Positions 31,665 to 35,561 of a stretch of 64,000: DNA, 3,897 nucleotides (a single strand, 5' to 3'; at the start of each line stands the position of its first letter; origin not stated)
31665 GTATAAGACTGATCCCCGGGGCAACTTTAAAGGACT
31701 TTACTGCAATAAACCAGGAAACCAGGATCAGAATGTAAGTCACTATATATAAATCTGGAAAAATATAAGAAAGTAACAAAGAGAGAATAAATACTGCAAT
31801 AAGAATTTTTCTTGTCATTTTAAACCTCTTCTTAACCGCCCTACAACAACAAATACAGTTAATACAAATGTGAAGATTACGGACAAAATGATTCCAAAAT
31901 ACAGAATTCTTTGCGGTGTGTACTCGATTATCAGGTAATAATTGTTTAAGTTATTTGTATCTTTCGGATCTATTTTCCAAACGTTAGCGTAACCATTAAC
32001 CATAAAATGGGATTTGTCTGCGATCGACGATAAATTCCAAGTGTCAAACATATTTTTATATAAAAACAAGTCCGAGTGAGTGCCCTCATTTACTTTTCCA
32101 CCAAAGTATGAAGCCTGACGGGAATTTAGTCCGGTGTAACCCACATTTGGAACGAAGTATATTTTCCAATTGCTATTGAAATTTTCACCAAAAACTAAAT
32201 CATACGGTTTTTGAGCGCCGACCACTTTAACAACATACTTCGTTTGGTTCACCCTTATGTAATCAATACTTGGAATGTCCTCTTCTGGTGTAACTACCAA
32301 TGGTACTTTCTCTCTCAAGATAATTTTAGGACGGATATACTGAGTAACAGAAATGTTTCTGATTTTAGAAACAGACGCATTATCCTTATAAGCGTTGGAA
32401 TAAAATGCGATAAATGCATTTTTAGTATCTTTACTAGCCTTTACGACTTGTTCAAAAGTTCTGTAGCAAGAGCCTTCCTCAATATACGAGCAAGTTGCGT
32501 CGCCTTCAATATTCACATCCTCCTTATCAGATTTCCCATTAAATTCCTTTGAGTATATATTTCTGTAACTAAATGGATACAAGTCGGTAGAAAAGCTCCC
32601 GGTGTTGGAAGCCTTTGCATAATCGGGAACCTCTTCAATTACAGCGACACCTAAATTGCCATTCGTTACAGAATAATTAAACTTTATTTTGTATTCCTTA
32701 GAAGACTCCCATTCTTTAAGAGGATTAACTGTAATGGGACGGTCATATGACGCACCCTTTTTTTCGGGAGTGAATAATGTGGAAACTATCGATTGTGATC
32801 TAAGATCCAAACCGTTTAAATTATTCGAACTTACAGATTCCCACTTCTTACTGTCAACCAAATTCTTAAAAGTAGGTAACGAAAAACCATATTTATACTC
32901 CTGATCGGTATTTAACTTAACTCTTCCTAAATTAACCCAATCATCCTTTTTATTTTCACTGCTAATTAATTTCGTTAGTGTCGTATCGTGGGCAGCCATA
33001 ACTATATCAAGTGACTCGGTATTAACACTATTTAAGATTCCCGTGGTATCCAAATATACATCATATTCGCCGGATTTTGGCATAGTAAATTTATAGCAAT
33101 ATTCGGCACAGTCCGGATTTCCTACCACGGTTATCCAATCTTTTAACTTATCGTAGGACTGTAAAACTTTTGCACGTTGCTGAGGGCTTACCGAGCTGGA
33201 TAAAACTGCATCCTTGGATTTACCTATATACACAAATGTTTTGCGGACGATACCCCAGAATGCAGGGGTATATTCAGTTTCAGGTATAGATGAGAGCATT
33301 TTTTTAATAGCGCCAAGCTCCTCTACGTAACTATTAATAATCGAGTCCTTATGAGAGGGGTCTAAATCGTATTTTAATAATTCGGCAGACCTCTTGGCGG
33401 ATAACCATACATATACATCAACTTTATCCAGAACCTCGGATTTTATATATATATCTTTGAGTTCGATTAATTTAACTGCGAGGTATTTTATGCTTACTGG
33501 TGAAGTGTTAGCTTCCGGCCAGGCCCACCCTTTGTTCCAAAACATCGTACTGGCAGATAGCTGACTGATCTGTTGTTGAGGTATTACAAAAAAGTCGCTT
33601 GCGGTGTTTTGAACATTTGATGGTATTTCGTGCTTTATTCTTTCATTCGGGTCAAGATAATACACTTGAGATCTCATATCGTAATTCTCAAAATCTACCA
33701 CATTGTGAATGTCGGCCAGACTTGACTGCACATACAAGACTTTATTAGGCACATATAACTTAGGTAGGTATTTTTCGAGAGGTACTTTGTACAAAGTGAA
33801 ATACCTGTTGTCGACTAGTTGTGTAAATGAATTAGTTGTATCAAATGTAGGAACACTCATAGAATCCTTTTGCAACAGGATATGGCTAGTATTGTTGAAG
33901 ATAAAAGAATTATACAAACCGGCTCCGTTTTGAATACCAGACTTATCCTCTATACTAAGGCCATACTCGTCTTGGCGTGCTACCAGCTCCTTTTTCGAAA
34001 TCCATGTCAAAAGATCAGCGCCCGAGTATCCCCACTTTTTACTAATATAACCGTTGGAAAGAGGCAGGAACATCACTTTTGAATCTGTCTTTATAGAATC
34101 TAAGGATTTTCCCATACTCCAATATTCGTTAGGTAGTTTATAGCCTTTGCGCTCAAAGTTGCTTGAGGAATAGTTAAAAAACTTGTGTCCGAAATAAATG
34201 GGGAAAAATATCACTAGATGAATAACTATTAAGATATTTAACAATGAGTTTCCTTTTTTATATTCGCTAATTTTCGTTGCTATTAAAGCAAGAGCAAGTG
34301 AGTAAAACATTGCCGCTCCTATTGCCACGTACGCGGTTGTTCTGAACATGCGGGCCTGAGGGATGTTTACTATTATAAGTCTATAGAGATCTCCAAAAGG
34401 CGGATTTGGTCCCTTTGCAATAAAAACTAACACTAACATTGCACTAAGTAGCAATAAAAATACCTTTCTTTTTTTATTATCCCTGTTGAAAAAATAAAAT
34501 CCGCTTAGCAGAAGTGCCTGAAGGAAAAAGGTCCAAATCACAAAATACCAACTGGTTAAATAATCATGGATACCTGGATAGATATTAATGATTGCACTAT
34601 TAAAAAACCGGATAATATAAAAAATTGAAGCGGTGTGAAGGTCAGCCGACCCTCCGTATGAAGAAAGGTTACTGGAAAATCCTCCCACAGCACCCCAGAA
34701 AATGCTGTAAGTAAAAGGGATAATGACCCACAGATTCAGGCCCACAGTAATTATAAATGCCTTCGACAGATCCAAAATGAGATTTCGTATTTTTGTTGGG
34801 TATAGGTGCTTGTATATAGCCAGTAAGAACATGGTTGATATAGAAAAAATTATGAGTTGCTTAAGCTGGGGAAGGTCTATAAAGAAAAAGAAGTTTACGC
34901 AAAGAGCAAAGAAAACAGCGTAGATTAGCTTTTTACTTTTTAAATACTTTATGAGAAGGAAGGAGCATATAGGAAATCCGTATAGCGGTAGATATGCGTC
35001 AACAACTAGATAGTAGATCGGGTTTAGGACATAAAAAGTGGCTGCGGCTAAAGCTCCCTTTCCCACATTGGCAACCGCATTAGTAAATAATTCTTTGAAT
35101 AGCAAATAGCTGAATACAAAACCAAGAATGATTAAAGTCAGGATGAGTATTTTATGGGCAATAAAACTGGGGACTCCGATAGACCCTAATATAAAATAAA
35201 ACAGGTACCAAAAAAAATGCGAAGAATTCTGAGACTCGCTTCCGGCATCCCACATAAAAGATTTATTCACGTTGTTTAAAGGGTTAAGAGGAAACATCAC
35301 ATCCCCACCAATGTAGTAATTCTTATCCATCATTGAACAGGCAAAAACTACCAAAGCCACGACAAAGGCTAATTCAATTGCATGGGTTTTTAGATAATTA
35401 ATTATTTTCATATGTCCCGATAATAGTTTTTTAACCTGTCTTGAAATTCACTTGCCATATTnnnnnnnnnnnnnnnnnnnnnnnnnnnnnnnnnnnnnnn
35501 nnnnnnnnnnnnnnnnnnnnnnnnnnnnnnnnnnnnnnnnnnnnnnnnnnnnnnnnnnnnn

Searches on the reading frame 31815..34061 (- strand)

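Call 17: search_protein_families(library=pfam, proteins=[window:31815-34061:-], max_evalue=10)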
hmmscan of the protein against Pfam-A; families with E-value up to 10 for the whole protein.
window:31815-34061:- (748 aa): 1 family
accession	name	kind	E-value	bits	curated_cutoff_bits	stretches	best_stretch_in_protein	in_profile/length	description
PF25275.1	Golvesin_C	-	0.00049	20.6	31.6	1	318-389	40-109/132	Golvesin C-terminal domain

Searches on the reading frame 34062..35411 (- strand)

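Call 17: search_protein_families(library=pfam, proteins=[window:34062-35411:-], max_evalue=10)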
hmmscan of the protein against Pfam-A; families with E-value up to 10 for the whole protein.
window:34062-35411:- (450 aa): 1 family
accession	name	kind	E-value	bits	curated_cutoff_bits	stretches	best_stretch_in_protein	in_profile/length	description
PF11847.13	GT-C_AftD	-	0.63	8.3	26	1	70-133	59-118/661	Alpha-(1->3)-arabinofuranosyltransferase, N-terminal GT-C domain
